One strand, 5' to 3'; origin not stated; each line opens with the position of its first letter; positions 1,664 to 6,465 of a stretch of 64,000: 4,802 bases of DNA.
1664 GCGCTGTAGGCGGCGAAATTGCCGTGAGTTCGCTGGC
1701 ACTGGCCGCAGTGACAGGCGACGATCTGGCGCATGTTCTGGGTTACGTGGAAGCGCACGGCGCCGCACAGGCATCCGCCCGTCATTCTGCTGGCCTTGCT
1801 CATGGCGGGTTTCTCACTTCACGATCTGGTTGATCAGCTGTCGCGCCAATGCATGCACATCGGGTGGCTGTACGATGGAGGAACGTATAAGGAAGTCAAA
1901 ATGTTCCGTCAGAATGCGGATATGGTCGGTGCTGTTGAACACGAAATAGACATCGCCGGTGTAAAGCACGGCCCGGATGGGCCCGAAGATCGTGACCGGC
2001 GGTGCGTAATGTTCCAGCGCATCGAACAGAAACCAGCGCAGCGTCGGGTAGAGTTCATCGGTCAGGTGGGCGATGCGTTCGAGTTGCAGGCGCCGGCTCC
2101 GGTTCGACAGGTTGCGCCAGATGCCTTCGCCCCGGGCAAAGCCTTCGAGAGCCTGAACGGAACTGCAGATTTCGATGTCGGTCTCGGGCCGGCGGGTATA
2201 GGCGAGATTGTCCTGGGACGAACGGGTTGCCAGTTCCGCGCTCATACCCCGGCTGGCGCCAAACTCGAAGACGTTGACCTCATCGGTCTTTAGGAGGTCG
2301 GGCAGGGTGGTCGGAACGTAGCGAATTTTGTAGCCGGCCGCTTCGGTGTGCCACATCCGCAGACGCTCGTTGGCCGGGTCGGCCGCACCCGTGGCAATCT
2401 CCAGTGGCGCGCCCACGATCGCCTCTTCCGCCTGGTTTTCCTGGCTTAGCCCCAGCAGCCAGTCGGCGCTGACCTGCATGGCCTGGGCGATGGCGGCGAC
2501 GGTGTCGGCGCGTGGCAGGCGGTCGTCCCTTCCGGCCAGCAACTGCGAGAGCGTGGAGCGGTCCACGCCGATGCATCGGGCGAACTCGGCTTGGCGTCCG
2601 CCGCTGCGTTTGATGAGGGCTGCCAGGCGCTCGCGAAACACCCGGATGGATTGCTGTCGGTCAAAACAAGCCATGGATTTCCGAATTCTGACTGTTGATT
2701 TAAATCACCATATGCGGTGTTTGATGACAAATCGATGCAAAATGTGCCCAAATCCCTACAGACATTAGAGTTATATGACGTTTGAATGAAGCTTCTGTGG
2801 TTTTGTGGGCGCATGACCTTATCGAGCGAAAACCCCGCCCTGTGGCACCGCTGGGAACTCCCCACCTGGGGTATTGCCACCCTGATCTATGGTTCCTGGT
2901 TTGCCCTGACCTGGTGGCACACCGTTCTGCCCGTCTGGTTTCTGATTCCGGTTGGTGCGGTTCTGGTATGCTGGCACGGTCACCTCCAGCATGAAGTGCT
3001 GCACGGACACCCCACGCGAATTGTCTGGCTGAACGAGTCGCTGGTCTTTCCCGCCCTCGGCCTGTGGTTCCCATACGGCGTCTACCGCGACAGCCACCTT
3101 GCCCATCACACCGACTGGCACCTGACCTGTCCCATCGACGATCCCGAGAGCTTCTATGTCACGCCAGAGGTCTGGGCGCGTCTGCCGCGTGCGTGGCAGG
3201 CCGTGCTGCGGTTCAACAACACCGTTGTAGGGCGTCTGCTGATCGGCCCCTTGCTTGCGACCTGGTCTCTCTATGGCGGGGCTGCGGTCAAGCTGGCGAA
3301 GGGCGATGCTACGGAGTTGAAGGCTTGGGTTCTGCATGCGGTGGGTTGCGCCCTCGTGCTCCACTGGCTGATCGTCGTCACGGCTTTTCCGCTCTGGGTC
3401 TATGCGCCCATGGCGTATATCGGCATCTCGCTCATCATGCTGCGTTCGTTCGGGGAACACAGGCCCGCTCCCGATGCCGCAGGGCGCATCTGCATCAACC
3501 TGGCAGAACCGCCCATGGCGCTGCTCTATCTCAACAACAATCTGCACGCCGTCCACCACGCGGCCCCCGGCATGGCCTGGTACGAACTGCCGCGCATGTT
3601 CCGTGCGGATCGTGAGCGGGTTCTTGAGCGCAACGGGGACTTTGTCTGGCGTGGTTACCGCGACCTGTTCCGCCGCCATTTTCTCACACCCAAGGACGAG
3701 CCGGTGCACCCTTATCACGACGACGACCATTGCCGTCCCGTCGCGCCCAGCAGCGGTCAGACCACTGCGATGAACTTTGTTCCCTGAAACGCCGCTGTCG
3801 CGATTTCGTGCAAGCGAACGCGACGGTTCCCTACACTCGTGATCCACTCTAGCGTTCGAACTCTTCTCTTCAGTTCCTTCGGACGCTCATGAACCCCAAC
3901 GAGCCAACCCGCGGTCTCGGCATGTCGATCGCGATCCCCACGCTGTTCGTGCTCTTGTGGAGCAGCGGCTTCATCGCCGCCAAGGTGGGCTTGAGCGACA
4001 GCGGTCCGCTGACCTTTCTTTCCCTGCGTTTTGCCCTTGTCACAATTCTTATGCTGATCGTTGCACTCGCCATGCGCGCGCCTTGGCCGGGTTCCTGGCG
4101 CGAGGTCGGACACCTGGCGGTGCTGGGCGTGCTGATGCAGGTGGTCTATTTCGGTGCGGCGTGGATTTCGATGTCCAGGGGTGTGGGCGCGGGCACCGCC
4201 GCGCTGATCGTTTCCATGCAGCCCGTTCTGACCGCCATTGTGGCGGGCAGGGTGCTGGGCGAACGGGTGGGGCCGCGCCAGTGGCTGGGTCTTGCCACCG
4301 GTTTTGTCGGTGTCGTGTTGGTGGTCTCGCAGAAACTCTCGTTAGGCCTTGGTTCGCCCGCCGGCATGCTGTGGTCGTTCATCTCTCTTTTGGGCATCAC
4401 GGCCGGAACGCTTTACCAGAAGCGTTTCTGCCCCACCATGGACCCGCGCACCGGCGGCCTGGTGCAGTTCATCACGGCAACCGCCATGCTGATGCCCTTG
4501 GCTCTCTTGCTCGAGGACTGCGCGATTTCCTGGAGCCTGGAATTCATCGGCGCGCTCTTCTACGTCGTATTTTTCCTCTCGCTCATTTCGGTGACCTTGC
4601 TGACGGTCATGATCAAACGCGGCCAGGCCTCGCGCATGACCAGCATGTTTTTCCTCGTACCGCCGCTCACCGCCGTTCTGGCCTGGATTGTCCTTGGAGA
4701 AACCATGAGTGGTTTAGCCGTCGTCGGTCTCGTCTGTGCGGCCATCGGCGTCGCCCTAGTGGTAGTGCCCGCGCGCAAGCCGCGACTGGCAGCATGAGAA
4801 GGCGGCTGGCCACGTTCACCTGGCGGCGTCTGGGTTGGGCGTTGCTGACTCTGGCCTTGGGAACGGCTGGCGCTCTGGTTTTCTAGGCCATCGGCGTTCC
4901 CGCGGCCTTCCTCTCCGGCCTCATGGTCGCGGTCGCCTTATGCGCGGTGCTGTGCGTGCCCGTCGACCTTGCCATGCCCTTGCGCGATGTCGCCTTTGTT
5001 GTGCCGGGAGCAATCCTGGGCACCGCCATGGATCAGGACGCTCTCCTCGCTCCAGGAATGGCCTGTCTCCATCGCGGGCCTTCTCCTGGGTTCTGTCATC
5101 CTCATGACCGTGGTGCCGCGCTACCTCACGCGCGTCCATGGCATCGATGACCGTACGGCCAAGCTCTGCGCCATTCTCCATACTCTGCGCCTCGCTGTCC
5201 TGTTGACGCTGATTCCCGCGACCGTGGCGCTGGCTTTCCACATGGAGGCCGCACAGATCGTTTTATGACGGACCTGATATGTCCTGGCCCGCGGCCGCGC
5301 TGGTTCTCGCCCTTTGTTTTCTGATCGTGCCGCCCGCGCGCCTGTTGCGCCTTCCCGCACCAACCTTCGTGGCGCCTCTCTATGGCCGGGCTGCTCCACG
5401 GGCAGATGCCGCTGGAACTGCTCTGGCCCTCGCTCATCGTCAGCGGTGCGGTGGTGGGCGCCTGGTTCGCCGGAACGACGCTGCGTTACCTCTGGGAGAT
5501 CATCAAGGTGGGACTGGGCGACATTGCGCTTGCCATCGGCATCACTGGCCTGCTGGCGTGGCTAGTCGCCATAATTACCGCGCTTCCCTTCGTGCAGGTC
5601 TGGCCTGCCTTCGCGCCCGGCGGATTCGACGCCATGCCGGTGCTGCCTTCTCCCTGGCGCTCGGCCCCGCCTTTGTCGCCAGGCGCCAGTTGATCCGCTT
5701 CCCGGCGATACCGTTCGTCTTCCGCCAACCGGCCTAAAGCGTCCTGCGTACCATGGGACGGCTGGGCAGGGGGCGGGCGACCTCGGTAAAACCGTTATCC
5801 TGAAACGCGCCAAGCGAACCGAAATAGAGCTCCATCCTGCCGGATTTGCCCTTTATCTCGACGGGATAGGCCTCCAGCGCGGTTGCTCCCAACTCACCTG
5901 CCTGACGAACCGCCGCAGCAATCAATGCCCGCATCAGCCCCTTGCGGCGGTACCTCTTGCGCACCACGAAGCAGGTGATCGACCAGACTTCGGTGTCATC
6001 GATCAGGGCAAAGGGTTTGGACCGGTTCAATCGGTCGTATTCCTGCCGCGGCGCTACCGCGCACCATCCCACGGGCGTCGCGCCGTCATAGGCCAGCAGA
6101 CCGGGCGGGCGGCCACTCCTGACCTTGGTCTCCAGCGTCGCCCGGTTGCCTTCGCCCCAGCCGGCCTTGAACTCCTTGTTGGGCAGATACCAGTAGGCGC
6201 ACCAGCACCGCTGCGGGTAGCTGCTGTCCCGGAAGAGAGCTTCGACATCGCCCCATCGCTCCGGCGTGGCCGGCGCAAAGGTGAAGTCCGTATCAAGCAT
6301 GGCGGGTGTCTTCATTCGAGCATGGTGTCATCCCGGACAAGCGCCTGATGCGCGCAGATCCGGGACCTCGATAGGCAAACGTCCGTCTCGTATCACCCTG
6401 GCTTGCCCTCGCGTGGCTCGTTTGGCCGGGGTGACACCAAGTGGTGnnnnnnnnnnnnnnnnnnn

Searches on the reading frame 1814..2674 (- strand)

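Call 25: search_protein_families(library=pfam, max_evalue=0.01, proteins=[window:1814-2674:-])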
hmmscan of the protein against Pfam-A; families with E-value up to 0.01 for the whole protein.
window:1814-2674:- (286 aa): 5 families
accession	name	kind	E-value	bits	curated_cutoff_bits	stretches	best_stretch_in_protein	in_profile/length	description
PF01381.28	HTH_3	-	7e-09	36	23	1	18-73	2-55/55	Helix-turn-helix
PF13560.12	HTH_31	-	1.2e-06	29.2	27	1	13-71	2-59/64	Helix-turn-helix domain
PF12844.13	HTH_19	-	0.00021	21.6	30.2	1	15-74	2-59/64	Helix-turn-helix domain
PF13443.12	HTH_26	-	0.00067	20.3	22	1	17-69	2-53/63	Cro/C1-type HTH DNA-binding domain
PF02954.25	HTH_8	-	0.0041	17.2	22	0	14-43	7-36/42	Bacterial regulatory protein, Fis family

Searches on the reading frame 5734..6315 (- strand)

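Call 25: search_protein_families(library=pfam, max_evalue=0.01, proteins=[window:5734-6315:-])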
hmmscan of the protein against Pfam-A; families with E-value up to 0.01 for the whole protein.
window:5734-6315:- (193 aa): 3 families
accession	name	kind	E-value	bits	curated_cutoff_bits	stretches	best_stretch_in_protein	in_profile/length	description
PF00583.31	Acetyltransf_1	-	1.5e-10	41.8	20.7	1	44-149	7-98/116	Acetyltransferase (GNAT) family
PF13508.13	Acetyltransf_7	-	2.8e-05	24.8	27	1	74-145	7-63/84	Acetyltransferase (GNAT) domain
PF13673.13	Acetyltransf_10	-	0.0077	16.6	23.6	0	109-140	52-81/128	Acetyltransferase (GNAT) domain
